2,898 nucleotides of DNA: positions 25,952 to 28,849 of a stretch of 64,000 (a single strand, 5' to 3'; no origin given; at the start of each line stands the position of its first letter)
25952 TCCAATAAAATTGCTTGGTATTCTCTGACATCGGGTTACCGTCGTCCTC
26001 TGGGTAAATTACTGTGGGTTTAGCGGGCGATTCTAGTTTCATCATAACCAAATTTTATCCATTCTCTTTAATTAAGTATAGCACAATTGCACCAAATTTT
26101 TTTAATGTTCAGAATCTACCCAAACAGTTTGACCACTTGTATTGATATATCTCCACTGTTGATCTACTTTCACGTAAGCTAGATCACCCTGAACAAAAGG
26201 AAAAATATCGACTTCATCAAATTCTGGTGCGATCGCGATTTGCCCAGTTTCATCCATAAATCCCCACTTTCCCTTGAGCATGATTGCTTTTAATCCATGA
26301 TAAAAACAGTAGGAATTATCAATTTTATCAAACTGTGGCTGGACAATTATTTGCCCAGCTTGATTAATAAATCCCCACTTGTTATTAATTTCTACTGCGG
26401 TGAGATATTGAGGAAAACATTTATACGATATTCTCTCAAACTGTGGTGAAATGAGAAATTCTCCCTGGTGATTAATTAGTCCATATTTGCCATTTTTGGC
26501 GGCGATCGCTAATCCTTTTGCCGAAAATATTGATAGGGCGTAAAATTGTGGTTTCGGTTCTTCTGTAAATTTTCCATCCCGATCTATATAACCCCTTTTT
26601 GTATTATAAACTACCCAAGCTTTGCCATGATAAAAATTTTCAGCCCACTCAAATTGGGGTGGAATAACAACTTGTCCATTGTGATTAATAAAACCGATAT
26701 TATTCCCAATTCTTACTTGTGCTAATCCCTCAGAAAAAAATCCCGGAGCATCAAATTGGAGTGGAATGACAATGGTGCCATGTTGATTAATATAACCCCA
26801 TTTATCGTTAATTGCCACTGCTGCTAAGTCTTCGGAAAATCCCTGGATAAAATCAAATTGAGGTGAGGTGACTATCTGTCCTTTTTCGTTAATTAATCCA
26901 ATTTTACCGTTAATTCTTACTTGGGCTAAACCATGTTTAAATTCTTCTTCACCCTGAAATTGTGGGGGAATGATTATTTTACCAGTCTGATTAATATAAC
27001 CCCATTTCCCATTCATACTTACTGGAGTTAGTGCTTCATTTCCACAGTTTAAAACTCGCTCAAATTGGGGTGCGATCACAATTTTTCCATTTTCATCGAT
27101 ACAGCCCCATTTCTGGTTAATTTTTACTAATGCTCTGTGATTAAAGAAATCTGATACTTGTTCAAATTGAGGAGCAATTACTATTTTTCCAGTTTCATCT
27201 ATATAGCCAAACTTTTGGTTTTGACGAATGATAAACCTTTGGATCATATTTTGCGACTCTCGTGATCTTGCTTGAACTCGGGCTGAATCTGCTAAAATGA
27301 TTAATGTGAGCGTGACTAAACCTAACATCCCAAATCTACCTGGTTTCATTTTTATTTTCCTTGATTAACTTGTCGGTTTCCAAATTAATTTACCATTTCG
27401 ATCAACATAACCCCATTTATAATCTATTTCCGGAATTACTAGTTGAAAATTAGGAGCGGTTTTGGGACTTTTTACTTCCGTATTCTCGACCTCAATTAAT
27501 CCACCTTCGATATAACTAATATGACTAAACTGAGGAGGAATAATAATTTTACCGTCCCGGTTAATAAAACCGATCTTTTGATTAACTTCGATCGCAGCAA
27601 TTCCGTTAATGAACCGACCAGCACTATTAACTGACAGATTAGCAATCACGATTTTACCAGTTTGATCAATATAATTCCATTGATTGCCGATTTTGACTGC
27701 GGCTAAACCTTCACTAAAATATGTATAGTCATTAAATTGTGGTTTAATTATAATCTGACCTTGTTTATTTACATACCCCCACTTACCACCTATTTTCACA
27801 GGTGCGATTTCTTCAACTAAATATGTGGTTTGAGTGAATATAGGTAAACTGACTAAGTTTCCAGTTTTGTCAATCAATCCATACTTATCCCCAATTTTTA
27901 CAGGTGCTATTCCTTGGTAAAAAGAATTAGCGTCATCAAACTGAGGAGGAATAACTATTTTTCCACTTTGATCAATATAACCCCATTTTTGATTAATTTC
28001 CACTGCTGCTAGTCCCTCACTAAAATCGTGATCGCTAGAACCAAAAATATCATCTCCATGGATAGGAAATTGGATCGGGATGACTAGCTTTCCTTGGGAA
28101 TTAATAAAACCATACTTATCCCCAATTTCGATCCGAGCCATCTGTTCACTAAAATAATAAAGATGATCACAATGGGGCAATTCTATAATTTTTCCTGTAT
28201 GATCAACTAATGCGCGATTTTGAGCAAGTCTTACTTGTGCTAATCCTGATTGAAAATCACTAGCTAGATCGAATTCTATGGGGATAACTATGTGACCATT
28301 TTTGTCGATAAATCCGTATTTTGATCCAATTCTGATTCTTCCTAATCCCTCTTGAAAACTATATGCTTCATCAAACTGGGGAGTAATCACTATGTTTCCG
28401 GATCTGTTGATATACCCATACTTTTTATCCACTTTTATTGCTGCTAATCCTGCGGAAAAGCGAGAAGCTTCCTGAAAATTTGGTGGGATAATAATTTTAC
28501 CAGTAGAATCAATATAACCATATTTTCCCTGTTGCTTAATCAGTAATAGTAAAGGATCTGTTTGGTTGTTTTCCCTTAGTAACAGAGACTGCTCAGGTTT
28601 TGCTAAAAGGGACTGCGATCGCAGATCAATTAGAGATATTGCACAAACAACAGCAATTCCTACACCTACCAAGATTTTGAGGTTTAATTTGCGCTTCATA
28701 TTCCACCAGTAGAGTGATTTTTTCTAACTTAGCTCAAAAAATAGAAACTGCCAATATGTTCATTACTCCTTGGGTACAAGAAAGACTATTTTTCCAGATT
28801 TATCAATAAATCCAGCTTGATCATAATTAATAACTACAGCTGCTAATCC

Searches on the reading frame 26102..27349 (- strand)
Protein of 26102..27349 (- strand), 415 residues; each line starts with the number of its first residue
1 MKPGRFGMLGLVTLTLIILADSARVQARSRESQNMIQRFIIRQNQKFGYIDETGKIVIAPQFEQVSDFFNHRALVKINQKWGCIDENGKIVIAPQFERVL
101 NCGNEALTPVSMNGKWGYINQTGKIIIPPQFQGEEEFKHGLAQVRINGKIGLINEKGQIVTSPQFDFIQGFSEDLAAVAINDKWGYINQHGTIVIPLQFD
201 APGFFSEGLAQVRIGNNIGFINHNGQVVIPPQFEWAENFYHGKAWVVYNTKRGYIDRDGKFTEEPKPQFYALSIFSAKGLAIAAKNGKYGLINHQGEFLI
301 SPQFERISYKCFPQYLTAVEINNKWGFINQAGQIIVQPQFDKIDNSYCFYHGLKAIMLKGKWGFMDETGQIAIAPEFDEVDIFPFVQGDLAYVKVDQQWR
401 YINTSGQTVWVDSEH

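Call 25: search_protein_families(library=pfam, proteins=[window:26102-27349:-], max_evalue=0.00001)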
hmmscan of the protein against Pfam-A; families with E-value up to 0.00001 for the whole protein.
window:26102-27349:- (415 aa): 1 family
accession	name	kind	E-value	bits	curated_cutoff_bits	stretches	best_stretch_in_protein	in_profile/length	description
PF14903.11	WG_beta_rep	-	2.1e-97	319.1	25.6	8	47-81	1-35/35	WG containing repeat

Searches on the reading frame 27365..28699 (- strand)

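Call 25: search_protein_families(library=pfam, proteins=[window:27365-28699:-], max_evalue=0.00001)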
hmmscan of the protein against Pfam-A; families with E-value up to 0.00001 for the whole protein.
window:27365-28699:- (444 aa): 1 family
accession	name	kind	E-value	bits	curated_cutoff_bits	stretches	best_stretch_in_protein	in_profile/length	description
PF14903.11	WG_beta_rep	-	3.8e-106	347.1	25.6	7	239-273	1-35/35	WG containing repeat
